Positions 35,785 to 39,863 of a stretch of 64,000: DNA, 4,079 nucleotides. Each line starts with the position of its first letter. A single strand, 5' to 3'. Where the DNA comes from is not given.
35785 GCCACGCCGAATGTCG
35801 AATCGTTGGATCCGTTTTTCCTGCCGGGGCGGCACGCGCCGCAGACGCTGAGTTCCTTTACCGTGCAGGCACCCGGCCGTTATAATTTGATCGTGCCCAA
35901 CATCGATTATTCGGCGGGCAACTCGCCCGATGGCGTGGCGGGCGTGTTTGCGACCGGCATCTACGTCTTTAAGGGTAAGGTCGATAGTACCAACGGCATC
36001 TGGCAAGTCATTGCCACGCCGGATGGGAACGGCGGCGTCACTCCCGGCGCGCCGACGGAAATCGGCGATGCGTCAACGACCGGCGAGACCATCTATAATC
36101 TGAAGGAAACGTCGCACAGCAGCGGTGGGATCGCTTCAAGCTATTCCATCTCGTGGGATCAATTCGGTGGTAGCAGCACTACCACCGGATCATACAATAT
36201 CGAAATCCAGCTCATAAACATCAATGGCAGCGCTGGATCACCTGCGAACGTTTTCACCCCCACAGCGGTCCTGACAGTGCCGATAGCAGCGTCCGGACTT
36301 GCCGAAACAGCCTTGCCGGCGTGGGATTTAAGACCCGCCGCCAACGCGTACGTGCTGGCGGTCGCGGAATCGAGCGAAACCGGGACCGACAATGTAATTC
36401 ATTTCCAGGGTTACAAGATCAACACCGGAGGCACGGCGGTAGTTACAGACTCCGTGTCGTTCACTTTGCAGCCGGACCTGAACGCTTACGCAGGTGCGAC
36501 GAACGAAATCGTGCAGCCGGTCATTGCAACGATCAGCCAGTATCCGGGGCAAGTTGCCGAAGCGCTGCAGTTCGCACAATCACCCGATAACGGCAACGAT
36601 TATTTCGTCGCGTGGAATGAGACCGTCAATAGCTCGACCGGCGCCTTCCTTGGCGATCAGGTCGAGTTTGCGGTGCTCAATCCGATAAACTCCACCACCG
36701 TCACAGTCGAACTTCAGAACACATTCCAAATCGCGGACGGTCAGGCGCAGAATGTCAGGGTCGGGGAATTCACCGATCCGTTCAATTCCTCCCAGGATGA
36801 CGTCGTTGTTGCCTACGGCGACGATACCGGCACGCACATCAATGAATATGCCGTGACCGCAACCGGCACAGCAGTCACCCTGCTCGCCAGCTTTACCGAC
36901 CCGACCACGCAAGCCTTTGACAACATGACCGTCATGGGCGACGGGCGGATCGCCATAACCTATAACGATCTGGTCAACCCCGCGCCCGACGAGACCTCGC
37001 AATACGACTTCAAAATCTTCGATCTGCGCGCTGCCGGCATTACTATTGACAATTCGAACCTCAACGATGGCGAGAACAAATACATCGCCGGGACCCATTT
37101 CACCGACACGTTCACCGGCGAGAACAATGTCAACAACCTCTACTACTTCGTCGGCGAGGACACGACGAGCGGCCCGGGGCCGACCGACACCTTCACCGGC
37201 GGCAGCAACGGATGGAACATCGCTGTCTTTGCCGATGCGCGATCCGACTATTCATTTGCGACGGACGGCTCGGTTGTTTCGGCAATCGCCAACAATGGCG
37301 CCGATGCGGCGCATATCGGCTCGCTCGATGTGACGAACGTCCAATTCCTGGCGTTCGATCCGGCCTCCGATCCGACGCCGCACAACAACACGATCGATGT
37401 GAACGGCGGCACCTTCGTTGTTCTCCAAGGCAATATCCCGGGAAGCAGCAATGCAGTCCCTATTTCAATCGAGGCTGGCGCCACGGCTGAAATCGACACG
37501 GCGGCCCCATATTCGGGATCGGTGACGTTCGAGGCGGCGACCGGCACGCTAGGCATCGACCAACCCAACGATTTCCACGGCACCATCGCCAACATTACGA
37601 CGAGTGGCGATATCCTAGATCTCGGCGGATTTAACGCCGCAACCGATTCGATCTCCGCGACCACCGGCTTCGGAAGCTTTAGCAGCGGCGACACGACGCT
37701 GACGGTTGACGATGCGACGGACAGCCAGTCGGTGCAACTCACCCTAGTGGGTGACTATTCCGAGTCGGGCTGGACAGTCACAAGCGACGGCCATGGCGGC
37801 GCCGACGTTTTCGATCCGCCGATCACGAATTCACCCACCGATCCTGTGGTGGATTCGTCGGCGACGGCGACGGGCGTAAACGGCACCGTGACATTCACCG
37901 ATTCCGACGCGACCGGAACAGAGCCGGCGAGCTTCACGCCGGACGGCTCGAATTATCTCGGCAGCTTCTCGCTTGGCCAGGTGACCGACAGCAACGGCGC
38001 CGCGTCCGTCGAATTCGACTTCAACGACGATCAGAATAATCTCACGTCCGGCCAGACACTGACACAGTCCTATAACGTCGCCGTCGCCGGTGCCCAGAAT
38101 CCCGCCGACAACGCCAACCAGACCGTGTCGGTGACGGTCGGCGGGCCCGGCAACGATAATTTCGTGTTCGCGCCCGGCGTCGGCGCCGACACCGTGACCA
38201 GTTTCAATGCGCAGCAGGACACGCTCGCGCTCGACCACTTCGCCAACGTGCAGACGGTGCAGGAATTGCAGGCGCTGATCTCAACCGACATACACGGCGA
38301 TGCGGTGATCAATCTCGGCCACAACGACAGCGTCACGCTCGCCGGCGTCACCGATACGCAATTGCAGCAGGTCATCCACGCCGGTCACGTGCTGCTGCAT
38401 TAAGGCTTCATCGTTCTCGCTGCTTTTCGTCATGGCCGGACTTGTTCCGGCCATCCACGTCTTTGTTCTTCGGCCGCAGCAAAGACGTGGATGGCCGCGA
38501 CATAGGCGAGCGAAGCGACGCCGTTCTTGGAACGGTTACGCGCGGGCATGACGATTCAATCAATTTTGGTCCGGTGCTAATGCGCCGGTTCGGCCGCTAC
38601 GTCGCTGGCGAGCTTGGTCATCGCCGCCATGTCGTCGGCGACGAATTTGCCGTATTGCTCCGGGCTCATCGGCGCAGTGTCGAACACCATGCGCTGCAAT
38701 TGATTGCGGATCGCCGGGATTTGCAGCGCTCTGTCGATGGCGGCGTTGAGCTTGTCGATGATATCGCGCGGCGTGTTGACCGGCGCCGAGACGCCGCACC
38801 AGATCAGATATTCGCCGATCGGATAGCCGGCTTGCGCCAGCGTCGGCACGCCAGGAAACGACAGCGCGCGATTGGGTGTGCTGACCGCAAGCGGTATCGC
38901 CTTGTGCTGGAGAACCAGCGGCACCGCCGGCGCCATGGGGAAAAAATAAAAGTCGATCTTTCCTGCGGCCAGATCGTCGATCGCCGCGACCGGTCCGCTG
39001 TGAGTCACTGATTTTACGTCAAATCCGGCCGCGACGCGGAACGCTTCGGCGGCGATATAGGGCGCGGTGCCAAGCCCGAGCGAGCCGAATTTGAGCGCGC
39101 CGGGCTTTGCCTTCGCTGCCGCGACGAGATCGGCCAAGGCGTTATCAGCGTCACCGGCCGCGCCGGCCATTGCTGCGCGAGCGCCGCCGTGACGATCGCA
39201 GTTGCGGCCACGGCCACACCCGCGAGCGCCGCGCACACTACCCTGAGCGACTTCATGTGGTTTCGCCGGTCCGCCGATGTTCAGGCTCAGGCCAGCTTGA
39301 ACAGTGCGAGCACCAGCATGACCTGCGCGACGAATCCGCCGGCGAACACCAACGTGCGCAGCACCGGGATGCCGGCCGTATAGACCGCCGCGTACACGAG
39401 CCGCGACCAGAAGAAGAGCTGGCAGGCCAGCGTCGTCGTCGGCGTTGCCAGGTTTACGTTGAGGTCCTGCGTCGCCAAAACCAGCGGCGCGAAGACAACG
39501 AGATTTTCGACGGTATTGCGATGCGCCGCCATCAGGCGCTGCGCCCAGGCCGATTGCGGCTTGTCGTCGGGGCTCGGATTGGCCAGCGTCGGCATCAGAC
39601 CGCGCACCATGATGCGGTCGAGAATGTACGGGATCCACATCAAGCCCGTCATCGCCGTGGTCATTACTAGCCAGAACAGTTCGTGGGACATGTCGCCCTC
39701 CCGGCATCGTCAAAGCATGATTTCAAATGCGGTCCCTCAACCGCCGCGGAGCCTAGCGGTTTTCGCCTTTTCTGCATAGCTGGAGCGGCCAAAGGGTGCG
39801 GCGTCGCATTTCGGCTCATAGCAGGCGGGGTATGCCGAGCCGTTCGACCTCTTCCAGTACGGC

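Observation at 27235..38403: Giant 3,722-aa mosaic exoprotein gene with FecR-like head and RTX-type tail, genomically orphan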

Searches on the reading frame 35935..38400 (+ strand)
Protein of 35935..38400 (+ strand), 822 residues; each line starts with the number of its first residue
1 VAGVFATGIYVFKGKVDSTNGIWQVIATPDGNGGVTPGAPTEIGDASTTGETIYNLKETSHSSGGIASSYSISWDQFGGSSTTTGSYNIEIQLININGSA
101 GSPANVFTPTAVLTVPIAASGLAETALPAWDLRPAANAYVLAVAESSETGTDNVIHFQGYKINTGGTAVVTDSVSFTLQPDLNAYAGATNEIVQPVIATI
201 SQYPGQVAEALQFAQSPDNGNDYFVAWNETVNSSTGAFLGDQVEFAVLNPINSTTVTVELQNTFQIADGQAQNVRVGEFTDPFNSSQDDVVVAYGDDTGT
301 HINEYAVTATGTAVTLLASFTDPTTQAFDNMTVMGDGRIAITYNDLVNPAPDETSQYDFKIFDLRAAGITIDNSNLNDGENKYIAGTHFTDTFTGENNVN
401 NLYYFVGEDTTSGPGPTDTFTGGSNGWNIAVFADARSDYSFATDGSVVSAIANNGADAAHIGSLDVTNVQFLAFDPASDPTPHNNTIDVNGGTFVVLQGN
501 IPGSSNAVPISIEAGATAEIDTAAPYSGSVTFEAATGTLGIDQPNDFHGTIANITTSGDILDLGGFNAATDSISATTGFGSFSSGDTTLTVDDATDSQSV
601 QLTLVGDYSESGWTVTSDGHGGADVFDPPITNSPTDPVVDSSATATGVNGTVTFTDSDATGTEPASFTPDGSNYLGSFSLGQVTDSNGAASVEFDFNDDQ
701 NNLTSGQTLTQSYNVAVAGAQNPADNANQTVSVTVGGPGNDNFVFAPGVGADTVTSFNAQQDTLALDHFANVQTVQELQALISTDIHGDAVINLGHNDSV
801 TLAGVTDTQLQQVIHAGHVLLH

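Call 25: find_homologous_proteins(query=window:35935-38400:+, max_evalue=0.001)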
Query window:35935-38400:+ (822 aa): 39 proteins with E <= 0.001 among 8000 candidates.
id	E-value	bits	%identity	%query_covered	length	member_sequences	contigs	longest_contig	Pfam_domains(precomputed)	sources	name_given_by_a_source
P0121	9.9e-275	932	57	76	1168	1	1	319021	-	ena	-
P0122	3.6e-193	662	56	78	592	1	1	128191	-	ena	-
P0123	4.2e-166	573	44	93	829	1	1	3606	-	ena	-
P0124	1.5e-165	571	39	68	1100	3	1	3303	-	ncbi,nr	ncbi:MAG: hypothetical protein QOG74_1167, partial [Alphaproteobacteria bacterium]|nr:hypothetical p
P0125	1.1e-162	562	50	77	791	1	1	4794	-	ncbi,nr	ncbi:MAG: Ig family protein, partial [Bradyrhizobium sp.]|nr:Ig family protein [Bradyrhizobium sp.]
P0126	4.2e-159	550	54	37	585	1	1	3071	-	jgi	jgi:hypothetical protein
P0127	1.9e-158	548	45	92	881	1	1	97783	-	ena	-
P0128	3.7e-151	523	53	64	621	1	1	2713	-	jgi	jgi:hypothetical protein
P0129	4.4e-131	457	45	76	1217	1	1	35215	-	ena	-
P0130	2.5e-130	455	46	38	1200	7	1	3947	-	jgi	jgi:hypothetical protein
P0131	5.5e-119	417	37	98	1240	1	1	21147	-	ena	-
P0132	1.1e-117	413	47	71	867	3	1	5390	-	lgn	-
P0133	4.9e-117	411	51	53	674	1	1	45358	PF16184.12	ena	-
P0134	5.3e-111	391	51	53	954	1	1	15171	-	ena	-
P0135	9.0e-104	367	39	76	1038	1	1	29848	-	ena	-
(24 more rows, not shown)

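Call 49: predict_structure(alignment_id=A2)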
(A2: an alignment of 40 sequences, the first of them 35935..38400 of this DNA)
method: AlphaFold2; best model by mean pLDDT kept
length: 822 residues; sequences in the alignment: 40
mean_pLDDT: 76.0   pTM: 0.61
mean pLDDT of the five models: 76.0, 75.9, 74.6, 73.1, 72.8
residues with pLDDT >= 90: 190; 70-90: 395; 50-70: 145; < 50: 92
segments of 3 or more residues with pLDDT < 50: 1-4, 65-67, 116-120, 198-205, 579-583, 631-673, 685-689, 717-727
pLDDT, mean of each block of 10 residues (from residue 1): 54 78 82 79 72 77 58 76 69 73 64 49 69 80 86 87 61 79 90 64 54 83 90 90 91 79 85 88 87 90 87 86 85 88 76 74 87 91 90 93 88 82 91 89 67 73 90 91 87 89 82 93 89 91 90 86 79 61 69 83 85 82 77 34 36 36 39 49 48 52 55 52 44 66 80 81 84 84 84 86 86 81 77
secondary structure, 60 per line:
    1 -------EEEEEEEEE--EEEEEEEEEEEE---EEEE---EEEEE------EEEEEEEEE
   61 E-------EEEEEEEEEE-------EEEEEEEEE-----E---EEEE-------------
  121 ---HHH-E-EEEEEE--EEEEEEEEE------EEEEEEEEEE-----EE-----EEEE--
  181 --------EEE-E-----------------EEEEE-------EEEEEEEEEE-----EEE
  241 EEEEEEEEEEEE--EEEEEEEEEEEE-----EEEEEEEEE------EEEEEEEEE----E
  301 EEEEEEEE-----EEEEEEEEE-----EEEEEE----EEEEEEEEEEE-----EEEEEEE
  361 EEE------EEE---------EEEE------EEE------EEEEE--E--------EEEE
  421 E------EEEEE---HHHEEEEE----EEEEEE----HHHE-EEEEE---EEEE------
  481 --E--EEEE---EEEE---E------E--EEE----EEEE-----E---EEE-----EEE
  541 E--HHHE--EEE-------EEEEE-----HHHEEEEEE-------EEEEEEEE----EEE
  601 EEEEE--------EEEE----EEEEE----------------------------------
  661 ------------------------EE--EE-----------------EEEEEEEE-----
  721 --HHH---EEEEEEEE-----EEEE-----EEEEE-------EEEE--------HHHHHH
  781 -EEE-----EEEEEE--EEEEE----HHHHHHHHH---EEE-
elements in order (helices of 4 or more, strands of 3 or more residues): E8-16 E19-30 E34-37 E41-45 E52-61 E69-78 E86-94 E104-107 E130-135 E138-146 E153-162 E175-178 E189-191 E211-215 E223-232 E238-252 E255-266 E272-280 E287-295 E300-308 E314-322 E328-333 E338-348 E354-363 E370-372 E382-385 E392-394 E401-405 E417-421 E428-432 E439-443 E448-453 E463-467 E471-474 E486-489 E493-496 E510-512 E517-520 E530-532 E538-541 E550-552 E560-564 E573-578 E586-593 E598-605 E614-617 E622-626 E708-715 E729-736 E742-745 E751-755 E763-766 H775-780 E782-784 E790-795 E798-802 H807-815 E819-821
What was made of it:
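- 38170..38400 (+): C-terminal tail, aa 3645-3722: the presumed T1SS secretion signal domain. AF2 pLDDT about 80-86 (call 49).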

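Call 54: fold_search(model_id=the predicted structure, library=pdb)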
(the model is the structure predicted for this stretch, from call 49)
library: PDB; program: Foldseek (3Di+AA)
matches with E <= 10: 1038; with E <= 0.001: 122
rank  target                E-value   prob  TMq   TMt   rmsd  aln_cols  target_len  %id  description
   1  7b91_A                1.4e-07  1.00  0.14  0.14  21.2       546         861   10  Structure of a minimal SF3B core in complex with pladienolide D (form I) (released 2021-08-04)
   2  7b0i_A                1.5e-06  1.00  0.13  0.13  21.0       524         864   11  Structure of a minimal SF3B core in complex with spliceostatin A (form II) (released 2021-08-04)
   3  2w38                  2.0e-06  1.00  0.23  0.39   8.4       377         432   11  Crystal structure of the pseudaminidase from Pseudomonas aeruginosa (released 2008-12-23)
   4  3h6j                  2.8e-06  1.00  0.25  0.41   7.7       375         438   11  Crystal structure of a putative neuraminidase from Pseudomonas aeruginosa (released 2009-05-12)
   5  3h71_A                8.5e-06  1.00  0.21  0.33  13.3       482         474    9  Crystal structure of Streptococcus pneumoniae D39 neuraminidase A precursor (NanA) (released 2009-05-12)
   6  2ya7_B                8.5e-06  1.00  0.18  0.28  17.2       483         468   10  Crystal structure of Streptococcus pneumoniae NanA (TIGR4) in complex with Zanamivir (released 2011-04-27)
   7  2w5n                  9.0e-06  1.00  0.24  0.46   9.0       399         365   13  Native structure of the GH93 alpha-L-arabinofuranosidase of Fusarium graminearum (released 2009-03-03)
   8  1c9i_B                9.5e-06  0.99  0.15  0.26  13.0       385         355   11  PEPTIDE-IN-GROOVE INTERACTIONS LINK TARGET PROTEINS TO THE B-PROPELLER OF CLATHRIN (released 2000-02-07)
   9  4wjl_A                1.1e-05  1.00  0.20  0.22  11.3       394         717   12  Structure of human dipeptidyl peptidase 10 (DPPY): a modulator of neuronal Kv4 channels (released 2015-03-18)
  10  2bkl_B                1.2e-05  0.99  0.17  0.20  19.0       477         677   11  Structural and Mechanistic Analysis of Two Prolyl Endopeptidases: Role of Inter-Domain Dynamics in Catalysis and Speci (released 2005-03-09)
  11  9exf_A                1.5e-05  1.00  0.17  0.31  13.2       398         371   12  Crystal structure of Yeast Clathrin Heavy Chain N-terminal domain bound to YAP1801 peptide (LIDM) (released 2024-11-13)
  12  1poo                  1.6e-05  1.00  0.21  0.40  12.0       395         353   12  THERMOSTABLE PHYTASE FROM BACILLUS SP (released 2000-04-19)
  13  9exg_B                1.6e-05  1.00  0.16  0.29  13.4       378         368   12  Crystal structure of Yeast Clathrin Heavy Chain N-terminal domain bound to Epsin-2 peptide (LIDL) (released 2024-11-13)
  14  4wjl_B                1.8e-05  1.00  0.19  0.21  12.8       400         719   12  Structure of human dipeptidyl peptidase 10 (DPPY): a modulator of neuronal Kv4 channels (released 2015-03-18)
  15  9exf_C                1.8e-05  1.00  0.17  0.30  12.1       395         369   11  Crystal structure of Yeast Clathrin Heavy Chain N-terminal domain bound to YAP1801 peptide (LIDM) (released 2024-11-13)
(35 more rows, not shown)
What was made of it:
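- The second propeller's nearest folds include sialidases and GH93 enzymes (call 54).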

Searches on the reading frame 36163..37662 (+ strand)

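Call 7: search_protein_families(library=pfam, proteins=[window:36163-37662:+], max_evalue=1)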
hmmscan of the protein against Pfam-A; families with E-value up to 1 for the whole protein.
window:36163-37662:+ (500 aa): 1 family
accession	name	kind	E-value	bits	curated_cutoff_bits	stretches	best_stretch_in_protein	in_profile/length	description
PF23031.1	GBD_ELAPOR1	-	0.00079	19.7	27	1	278-393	44-160/165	ELAPOR1-like, galactose binding domain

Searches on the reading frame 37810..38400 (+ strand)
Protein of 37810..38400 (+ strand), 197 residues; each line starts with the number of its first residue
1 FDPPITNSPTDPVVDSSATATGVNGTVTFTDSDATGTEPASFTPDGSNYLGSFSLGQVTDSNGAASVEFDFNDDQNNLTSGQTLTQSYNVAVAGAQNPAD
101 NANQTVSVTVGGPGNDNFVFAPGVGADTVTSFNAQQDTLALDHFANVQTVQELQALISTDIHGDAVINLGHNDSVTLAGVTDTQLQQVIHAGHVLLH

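Call 70: search_protein_families(library=ncbifam, proteins=[window:37810-38400:+], max_evalue=10)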
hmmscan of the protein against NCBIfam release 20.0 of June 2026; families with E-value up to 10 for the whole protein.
window:37810-38400:+ (197 aa): 2 families
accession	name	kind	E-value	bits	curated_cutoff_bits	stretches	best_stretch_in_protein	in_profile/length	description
NF052454.1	BtaGlycanEglC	equivalog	6.6e-06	25.3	700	1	89-187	110-205/459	endo-1,3-1,4-beta-glycanase EglC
TIGR01965.1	VCBS_repeat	domain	0.003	17.7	15.5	1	24-120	1-87/99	VCBS domain-containing protein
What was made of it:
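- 37879..38169 (+): VCBS domain, aa about 3549-3645. TIGR01965, 17.7 bits against a cut-off of 15.5 (call 70).
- Checked: VCBS TIGR01965: 17.7 bits against 15.5 (call 70).
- The tail has a weak partial match to the NCBIfam model for endo-1,3-1,4-beta-glycanase EglC (call 70).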

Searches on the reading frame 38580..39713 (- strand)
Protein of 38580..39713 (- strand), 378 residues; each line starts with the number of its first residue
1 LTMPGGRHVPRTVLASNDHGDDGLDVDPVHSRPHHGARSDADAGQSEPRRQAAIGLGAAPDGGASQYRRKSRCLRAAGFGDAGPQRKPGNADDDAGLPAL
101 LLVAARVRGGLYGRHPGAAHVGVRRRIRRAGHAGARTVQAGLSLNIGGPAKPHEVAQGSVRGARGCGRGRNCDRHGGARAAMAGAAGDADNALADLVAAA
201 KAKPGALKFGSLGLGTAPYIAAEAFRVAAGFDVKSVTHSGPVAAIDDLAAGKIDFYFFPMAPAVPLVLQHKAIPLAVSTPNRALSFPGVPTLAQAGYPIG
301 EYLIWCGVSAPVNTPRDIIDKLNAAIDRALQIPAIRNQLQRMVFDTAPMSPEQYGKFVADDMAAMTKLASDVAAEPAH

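Call 9: search_protein_families(library=pfam, proteins=[window:38580-39713:-], max_evalue=0.01)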
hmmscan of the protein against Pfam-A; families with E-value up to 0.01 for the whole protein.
window:38580-39713:- (378 aa): 1 family
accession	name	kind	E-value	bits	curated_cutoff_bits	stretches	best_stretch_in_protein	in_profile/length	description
PF03401.19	TctC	-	2.5e-29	103.1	27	1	191-368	91-268/274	Tripartite tricarboxylate transporter family receptor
